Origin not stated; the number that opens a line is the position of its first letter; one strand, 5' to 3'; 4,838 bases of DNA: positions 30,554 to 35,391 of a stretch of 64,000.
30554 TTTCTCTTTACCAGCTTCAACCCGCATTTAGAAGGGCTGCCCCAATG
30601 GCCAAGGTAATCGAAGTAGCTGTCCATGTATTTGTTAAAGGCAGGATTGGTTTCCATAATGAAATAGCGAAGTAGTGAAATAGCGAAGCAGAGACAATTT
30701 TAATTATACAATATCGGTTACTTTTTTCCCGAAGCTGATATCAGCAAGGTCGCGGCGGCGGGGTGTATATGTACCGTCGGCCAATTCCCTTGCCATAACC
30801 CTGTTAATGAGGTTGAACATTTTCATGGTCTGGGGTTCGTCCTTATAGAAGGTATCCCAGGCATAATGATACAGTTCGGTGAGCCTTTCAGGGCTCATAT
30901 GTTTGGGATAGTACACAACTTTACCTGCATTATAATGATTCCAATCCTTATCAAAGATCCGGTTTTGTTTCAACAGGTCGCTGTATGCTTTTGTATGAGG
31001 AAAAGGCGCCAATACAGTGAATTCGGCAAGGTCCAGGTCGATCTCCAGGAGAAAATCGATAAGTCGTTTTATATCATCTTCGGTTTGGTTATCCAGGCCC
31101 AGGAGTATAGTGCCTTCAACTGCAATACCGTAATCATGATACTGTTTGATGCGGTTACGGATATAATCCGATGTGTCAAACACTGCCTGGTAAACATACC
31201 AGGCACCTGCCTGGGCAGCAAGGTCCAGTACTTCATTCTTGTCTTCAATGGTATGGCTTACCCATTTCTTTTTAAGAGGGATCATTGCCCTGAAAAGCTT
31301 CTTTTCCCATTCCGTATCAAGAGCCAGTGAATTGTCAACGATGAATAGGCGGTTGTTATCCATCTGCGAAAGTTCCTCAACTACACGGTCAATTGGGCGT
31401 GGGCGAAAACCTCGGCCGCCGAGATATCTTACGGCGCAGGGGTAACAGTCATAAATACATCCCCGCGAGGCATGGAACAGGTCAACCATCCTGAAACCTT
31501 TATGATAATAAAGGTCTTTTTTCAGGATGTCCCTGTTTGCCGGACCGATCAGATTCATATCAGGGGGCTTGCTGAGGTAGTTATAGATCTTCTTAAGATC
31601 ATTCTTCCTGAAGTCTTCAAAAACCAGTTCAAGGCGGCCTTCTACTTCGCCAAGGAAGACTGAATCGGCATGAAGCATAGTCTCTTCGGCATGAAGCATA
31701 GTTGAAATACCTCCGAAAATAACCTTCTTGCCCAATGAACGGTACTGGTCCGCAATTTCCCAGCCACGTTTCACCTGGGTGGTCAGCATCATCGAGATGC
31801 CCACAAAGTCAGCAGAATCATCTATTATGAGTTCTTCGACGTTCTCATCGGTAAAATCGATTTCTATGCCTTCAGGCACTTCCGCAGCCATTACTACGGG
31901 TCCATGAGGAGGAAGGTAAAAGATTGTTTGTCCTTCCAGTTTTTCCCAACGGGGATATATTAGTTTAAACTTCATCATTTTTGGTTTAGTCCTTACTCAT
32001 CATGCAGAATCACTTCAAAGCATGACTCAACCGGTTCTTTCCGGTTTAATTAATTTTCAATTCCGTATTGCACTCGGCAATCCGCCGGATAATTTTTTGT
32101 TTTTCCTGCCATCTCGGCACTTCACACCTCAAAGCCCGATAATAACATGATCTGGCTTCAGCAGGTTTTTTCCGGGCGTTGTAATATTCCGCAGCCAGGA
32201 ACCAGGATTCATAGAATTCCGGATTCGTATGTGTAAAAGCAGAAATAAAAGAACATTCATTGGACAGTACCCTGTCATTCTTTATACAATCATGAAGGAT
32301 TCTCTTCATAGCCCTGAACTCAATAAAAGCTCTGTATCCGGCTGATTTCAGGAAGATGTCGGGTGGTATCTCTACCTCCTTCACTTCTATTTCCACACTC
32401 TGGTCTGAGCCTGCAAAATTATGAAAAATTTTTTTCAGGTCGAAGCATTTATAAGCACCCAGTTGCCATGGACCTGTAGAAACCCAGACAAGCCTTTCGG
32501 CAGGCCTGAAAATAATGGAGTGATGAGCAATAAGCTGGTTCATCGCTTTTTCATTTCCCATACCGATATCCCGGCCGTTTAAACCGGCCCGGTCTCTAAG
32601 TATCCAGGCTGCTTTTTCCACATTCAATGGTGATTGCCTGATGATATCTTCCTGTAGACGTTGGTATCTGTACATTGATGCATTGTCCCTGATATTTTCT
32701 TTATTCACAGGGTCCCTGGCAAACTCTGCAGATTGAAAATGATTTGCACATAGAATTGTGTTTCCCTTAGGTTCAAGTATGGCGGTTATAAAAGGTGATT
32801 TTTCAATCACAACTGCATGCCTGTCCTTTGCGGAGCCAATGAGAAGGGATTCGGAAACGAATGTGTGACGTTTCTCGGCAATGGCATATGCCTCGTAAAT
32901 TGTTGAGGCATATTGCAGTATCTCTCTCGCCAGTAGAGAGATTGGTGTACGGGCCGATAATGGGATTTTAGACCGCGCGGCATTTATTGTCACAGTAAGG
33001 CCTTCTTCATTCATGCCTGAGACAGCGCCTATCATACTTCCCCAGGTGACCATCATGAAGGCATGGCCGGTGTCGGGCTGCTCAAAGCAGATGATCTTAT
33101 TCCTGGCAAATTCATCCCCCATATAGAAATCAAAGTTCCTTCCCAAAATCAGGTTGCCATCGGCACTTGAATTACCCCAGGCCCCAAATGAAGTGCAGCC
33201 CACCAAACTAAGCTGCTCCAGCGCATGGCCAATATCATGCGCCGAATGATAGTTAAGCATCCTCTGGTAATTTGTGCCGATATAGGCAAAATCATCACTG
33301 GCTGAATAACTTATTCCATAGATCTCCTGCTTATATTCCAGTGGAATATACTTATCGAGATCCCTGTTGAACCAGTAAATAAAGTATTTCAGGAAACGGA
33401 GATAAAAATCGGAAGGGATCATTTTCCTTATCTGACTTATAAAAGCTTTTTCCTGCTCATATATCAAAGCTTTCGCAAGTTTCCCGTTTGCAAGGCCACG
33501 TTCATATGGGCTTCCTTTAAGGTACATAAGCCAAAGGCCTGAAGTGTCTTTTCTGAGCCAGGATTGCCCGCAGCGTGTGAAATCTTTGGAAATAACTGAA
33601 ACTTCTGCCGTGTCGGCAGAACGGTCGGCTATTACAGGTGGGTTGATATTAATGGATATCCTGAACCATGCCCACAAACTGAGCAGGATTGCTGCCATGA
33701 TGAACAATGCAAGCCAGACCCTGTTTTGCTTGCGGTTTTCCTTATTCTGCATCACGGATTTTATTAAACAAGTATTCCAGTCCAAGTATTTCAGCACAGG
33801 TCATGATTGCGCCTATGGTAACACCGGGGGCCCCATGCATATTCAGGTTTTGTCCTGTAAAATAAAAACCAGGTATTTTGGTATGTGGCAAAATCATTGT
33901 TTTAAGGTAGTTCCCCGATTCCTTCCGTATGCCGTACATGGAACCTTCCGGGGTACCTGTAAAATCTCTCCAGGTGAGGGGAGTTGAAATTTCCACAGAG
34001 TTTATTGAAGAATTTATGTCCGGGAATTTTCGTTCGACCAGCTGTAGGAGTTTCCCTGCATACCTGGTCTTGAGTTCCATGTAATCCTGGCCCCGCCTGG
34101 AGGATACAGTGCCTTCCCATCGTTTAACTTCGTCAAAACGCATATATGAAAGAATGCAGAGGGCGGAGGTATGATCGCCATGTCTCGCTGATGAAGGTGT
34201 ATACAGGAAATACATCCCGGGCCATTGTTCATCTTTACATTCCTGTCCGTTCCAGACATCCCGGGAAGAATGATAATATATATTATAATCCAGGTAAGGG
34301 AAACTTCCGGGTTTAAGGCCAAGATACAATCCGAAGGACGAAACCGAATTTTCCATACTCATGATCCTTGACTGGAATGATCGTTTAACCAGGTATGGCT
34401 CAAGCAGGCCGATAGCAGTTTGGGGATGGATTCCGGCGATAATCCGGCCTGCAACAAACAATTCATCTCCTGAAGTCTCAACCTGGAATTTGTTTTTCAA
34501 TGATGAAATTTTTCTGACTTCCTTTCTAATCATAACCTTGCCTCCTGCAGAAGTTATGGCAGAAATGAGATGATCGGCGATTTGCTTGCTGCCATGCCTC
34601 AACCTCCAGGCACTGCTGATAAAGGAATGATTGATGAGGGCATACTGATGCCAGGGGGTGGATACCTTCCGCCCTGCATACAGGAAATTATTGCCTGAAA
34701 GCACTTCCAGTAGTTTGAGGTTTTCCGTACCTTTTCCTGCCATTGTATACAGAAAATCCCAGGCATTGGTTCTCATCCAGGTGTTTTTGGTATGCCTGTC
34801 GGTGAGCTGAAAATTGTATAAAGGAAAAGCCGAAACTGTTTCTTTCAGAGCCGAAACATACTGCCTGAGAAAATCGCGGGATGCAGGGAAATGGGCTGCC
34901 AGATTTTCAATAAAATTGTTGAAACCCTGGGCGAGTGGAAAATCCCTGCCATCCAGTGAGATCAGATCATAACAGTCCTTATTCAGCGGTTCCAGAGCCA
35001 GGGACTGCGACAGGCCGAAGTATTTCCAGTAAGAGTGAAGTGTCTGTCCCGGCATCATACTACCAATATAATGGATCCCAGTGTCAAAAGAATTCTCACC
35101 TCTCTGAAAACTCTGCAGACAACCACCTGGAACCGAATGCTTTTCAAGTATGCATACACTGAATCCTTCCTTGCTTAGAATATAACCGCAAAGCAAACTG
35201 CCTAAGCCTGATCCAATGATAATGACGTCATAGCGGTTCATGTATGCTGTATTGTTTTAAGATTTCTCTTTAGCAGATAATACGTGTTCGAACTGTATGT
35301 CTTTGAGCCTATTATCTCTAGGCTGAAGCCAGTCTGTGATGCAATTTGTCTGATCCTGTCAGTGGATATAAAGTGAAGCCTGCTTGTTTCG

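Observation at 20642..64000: Compact cluster of at least 43 kb: aryl-polyene/flexirubin-type type II PKS-FAS core with an accessory set matching no described subtype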

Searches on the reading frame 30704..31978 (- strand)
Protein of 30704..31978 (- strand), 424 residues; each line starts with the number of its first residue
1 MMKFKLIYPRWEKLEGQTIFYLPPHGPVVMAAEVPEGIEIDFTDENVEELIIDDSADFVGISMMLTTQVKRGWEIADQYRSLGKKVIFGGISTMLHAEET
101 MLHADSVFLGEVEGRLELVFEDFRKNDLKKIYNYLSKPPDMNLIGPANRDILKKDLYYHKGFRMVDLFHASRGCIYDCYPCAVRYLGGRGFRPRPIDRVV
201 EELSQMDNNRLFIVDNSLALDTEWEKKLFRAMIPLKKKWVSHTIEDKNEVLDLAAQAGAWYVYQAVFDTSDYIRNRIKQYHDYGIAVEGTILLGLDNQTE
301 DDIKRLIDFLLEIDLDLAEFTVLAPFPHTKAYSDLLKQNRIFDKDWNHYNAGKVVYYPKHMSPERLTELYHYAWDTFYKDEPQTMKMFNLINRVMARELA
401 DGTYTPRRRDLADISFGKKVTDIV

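Call 4: search_protein_families(library=pfam, proteins=[window:30704-31978:-], max_evalue=0.01)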
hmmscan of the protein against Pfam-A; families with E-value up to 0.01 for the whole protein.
window:30704-31978:- (424 aa): 2 families
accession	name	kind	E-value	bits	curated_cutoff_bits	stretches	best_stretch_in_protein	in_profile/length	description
PF02310.24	B12-binding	-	1.9e-08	34.6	32.1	1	39-117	35-118/121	B12 binding domain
PF04055.27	Radical_SAM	-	3.9e-06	27.6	29.5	1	171-310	4-166/166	Radical SAM superfamily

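Call 12: search_protein_families(library=ncbifam, proteins=[window:30704-31978:-], max_evalue=0.001)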
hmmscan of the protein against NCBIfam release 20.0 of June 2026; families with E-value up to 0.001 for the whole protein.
window:30704-31978:- (424 aa): 12 families
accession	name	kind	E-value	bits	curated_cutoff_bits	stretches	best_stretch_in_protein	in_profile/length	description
TIGR04013.1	B12_SAM_MJ_1487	hypoth_equivalog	3.6e-15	55.7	251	1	47-219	35-209/382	TIGR04013 family B12-binding domain/radical SAM domain-containing protein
TIGR03471.1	HpnJ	equivalog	4e-12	45.7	577.6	1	168-380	200-435/472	hopanoid biosynthesis associated radical SAM protein HpnJ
TIGR02026.1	BchE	equivalog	1.7e-10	40.4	481.35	1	275-372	327-422/497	magnesium-protoporphyrin IX monomethyl ester anaerobic oxidative cyclase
TIGR04014.1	B12_SAM_MJ_0865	equivalog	4.9e-10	38.8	360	1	56-207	39-202/434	methyl-coenzyme M reductase glutamine C-methyltransferase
TIGR04072.2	rSAM_ladder_B12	equivalog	1.8e-09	36.7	360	1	73-215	87-234/443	lipid biosynthesis B12-binding/radical SAM protein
TIGR04367.1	HpnR_B12_rSAM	equivalog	7.4e-08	31.4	650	1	56-225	61-246/490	hopanoid C-3 methylase HpnR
NF033070.1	rSAM_AprD4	equivalog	2.6e-06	26.6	500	0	284-368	337-422/456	AprD4 family radical SAM diol-dehydratase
NF038361.1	rSAM_Sden_1168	equivalog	5.5e-06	25.2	575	0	158-241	276-361/560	Sden_1168 family B12-binding radical SAM P-methyltransferase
TIGR04479.1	bcpD_PhpK_rSAM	subfamily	1.9e-05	23.2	600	1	152-312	228-408/504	PhpK family radical SAM P-methyltransferase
NF040546.1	rSAM_CUAEP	equivalog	9.3e-05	21.3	500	0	40-204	33-210/468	CUAEP/CCAEP-tail radical SAM (seleno)protein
NF004911.0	PRK06267.1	equivalog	0.00041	19.6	305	1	271-329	153-210/351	hypothetical protein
NF040542.1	rSAM_RCCLKC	equivalog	0.00083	18.6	450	0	39-134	30-130/423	arsinothricin biosynthesis radical SAM protein ArsL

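Call 57: search_solved_structures(query=window:30704-31978:-, max_evalue=0.01)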
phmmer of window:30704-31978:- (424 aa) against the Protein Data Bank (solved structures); distinct sequences matched with E-value up to 0.01: 2.
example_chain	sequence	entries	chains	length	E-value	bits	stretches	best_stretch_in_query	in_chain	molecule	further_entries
6fd2_B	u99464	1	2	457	0.00014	24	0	284-355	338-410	Putative apramycin biosynthetic oxidoreductase 4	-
9ccb_A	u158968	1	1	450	0.0012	21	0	55-208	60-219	Radical SAM core domain-containing protein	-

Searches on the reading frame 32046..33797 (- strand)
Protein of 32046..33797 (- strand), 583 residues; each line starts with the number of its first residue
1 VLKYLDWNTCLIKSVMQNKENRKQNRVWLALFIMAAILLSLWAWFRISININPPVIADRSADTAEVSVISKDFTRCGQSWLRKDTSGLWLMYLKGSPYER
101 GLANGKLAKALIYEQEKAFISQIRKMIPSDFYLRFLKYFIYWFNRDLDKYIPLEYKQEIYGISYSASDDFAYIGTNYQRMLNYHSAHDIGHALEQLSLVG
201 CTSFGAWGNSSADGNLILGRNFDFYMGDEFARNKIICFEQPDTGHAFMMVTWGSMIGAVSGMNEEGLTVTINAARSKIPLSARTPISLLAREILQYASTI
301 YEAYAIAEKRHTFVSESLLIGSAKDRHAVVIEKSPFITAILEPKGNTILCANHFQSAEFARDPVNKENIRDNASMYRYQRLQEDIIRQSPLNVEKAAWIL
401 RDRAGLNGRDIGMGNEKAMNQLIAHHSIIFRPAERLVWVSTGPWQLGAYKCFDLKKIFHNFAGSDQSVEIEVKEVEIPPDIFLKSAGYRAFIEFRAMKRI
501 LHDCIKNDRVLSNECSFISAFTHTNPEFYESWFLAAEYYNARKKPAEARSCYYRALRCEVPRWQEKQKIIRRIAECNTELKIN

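Call 4: search_protein_families(library=pfam, proteins=[window:32046-33797:-], max_evalue=0.01)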
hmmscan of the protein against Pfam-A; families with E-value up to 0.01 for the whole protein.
window:32046-33797:- (583 aa): 1 family
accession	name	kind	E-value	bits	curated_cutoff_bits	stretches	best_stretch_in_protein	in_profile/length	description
PF03417.21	AAT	-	5.7e-20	72.4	23.2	1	214-439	5-218/225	Acyl-coenzyme A:6-aminopenicillanic acid acyl-transferase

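Call 15: search_protein_families(library=ncbifam, proteins=[window:32046-33797:-], max_evalue=0.001)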
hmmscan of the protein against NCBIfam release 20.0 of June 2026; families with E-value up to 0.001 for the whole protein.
window:32046-33797:- (583 aa): 1 family
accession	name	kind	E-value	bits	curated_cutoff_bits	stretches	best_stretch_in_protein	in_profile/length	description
NF040521.1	C45_proenzyme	subfamily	5.7e-71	239.4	85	1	94-435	1-311/313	C45 family autoproteolytic acyltransferase/hydrolase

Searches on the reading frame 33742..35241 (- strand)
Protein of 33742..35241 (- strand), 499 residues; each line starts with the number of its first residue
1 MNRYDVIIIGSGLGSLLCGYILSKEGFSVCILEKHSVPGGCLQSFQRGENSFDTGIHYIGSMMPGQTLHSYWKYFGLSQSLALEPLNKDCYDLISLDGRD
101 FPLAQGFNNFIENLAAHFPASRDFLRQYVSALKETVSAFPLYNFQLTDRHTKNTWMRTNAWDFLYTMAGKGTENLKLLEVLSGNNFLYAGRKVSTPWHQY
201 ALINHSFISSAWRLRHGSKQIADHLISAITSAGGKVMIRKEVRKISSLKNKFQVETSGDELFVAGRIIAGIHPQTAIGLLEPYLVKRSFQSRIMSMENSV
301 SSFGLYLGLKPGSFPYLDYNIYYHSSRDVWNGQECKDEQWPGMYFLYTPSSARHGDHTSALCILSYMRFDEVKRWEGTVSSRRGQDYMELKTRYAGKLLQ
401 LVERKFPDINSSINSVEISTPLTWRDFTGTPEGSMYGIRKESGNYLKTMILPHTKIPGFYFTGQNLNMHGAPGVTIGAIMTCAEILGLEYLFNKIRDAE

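Call 4: search_protein_families(library=pfam, proteins=[window:33742-35241:-], max_evalue=0.01)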
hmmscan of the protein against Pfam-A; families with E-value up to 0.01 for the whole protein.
window:33742-35241:- (499 aa): 8 families
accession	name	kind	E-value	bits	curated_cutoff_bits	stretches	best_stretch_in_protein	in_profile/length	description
PF01593.30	Amino_oxidase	-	6.4e-15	55.8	19.8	1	17-480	5-433/443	Flavin containing amine oxidoreductase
PF13450.12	NAD_binding_8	-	4.6e-14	52.9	21.9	1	8-74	1-67/68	NAD(P)-binding Rossmann-like domain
PF03486.20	HI0933_like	-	1e-06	28.9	50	0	216-473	106-227/244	HI0933-like protein Rossmann domain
PF01946.23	Thi4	-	3.6e-05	23.5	26.2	1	4-41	18-56/235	Thi4 family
PF01266.30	DAO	-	6e-05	23.2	27.9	1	5-40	1-37/353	FAD dependent oxidoreductase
PF00890.30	FAD_binding_2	-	6e-05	22.9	20.4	1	5-42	1-38/414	FAD binding domain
PF01494.25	FAD_binding_3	-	0.00041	20.1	22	1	4-36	2-34/349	FAD binding domain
PF13738.12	Pyr_redox_3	-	0.0016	18.2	30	0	7-47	1-41/305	Pyridine nucleotide-disulphide oxidoreductase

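Call 15: search_protein_families(library=ncbifam, proteins=[window:33742-35241:-], max_evalue=0.001)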
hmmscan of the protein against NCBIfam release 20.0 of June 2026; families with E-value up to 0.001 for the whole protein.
window:33742-35241:- (499 aa): 18 families
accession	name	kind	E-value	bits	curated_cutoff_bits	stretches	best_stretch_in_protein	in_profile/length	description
TIGR02733.1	desat_CrtD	equivalog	2.5e-32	112.2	549.7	2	212-486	225-489/492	C-3',4' desaturase CrtD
TIGR02730.1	carot_isom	equivalog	4.9e-23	81.7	586.9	2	216-466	226-468/493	carotenoid isomerase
TIGR02734.1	crtI_fam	subfamily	6.1e-20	71.4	238.1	1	6-483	1-481/504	phytoene desaturase family protein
NF058655.1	CrtID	equivalog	6.3e-16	58.3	640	1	6-351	1-354/478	bifunctional phytoene desaturase/3,4-desaturase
NF045637.1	carotdesatCrtDProt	equivalog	5.1e-15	55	580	2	198-479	201-473/485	1-hydroxycarotenoid 3,4-desaturase CrtD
NF045689.1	BCarotKetCrtO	equivalog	1.3e-11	43.8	1000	1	1-41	1-41/563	beta-carotene ketolase CrtO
NF005560.0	PRK07233.1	equivalog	1.5e-10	40.5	252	1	6-58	3-55/435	hypothetical protein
TIGR03467.1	HpnE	equivalog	7e-09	35.5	283.05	1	6-59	1-56/430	hydroxysqualene dehydroxylase HpnE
NF042421.1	hydcarot_desat_CrtD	equivalog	1.1e-08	34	500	1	6-206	4-195/487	1-hydroxycarotenoid 3,4-desaturase CrtD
NF005548.0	PRK07208.1-4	equivalog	2.3e-06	26.5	389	1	3-59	3-59/488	hypothetical protein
TIGR00292.1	TIGR00292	equivalog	7.4e-06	25.4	148.3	1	4-41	22-59/254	sulfide-dependent adenosine diphosphate thiazole synthase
TIGR00275.1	TIGR00275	subfamily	1.9e-05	23.7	183.8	0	215-266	102-153/401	aminoacetone oxidase family FAD-binding enzyme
NF040505.1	ArsO_flavin_mono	equivalog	0.00012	21.7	425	1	4-49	1-46/346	ArsO family NAD(P)H-dependent flavin-containing monooxygenase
NF005545.0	PRK07208.1-1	equivalog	0.00014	20.4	451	1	4-59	8-64/504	hypothetical protein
NF033460.1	glycerol3P_ox_II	equivalog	0.00016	20.9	460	0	4-37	2-35/361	type 2 glycerol-3-phosphate oxidase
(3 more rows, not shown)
